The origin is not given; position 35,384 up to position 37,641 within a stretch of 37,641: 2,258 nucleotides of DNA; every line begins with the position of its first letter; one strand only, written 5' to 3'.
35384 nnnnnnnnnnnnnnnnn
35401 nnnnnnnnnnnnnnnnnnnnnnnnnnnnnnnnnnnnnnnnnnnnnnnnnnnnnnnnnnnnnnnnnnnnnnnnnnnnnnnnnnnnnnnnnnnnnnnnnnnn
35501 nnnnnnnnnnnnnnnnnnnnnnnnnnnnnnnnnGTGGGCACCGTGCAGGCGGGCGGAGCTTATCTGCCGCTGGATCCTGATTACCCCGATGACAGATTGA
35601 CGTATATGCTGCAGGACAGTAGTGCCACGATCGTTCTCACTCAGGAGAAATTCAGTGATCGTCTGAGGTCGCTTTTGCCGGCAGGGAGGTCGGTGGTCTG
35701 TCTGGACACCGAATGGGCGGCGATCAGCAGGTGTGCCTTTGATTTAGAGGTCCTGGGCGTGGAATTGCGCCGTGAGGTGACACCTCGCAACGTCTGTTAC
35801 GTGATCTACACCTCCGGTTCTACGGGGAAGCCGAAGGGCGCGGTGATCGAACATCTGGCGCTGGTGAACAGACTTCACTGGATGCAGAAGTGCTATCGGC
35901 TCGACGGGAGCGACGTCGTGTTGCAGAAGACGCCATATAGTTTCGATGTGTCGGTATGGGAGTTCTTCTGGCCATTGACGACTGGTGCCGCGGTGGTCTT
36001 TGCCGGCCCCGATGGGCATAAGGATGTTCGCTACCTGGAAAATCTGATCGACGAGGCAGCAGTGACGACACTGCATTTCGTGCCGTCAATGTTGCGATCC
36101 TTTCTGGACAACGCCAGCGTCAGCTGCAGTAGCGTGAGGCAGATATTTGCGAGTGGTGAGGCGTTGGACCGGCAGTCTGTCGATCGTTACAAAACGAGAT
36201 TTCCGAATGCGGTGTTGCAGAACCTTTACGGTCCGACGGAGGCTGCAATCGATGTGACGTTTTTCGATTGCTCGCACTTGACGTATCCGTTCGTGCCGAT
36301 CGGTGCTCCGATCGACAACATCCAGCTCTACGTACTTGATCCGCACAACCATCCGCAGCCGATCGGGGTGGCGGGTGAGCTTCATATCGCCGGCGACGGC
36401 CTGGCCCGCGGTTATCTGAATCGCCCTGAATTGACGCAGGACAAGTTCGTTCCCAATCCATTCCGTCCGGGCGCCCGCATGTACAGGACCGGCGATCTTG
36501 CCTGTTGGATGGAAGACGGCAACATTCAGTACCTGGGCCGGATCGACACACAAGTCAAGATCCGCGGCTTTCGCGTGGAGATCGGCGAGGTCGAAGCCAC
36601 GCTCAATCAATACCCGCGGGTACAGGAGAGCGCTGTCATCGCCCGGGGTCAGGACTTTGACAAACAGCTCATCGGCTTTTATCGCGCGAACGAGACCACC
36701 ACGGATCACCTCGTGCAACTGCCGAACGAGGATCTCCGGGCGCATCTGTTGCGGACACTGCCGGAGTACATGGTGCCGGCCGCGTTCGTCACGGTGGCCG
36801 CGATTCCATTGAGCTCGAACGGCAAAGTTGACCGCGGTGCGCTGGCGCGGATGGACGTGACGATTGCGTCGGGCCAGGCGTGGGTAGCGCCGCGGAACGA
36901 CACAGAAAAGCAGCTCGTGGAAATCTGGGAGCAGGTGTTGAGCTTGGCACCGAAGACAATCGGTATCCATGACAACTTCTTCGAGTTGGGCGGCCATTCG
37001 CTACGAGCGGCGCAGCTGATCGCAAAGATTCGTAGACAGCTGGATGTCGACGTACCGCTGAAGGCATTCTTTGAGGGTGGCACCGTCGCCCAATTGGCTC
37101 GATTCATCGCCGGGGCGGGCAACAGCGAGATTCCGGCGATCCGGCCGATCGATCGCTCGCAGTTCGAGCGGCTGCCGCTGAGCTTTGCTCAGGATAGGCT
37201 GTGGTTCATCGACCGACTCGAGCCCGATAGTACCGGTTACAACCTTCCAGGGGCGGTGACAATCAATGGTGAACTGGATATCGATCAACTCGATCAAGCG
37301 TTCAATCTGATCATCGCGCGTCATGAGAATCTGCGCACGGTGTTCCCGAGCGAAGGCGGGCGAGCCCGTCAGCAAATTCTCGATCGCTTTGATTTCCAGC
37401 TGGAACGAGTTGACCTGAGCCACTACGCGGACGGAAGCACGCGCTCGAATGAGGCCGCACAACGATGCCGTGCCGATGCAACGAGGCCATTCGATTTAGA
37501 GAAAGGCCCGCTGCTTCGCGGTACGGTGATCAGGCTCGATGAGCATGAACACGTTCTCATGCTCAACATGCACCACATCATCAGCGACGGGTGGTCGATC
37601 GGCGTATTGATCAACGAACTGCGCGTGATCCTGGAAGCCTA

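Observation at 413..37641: Uncharacterised hybrid trans-AT PKS/NRPS cluster; collinear reading of the visible modules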

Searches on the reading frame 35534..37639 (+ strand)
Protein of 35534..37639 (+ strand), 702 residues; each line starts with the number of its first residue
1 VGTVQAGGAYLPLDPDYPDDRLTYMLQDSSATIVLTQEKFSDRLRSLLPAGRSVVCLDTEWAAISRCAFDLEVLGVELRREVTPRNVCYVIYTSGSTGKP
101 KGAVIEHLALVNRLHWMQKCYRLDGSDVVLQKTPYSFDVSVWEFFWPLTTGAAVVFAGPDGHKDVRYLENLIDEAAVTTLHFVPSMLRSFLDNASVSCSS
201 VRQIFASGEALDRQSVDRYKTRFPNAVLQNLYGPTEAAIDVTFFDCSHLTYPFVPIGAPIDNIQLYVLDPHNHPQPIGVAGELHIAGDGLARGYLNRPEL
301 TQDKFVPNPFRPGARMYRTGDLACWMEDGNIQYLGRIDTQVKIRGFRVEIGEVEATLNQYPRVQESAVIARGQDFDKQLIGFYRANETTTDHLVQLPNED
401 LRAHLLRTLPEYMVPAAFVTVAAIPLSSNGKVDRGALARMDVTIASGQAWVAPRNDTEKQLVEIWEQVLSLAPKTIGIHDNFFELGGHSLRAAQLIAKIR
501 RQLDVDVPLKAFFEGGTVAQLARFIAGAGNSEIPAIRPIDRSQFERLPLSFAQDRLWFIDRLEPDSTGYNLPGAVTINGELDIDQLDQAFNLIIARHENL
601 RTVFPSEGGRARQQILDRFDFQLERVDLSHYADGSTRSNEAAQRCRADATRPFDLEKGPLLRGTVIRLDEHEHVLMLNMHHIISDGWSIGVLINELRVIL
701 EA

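Call 7: search_protein_families(library=pfam, proteins=[window:35534-37639:+], max_evalue=0.01)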
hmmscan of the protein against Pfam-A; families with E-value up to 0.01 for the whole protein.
window:35534-37639:+ (702 aa): 4 families
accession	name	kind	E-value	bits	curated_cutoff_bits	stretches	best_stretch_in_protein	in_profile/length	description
PF00501.34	AMP-binding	-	7.4e-67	226.2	29.9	1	1-295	64-384/384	AMP-binding enzyme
PF00668.25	Condensation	-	3.2e-42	145.2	30.6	1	546-699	4-157/456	Condensation domain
PF00550.31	PP-binding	-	9.3e-19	67.9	20.8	1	460-525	2-67/67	Phosphopantetheine attachment site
PF13193.12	AMP-binding_C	-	2.3e-07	32.1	24.5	1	352-431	1-76/76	AMP-binding enzyme C-terminal domain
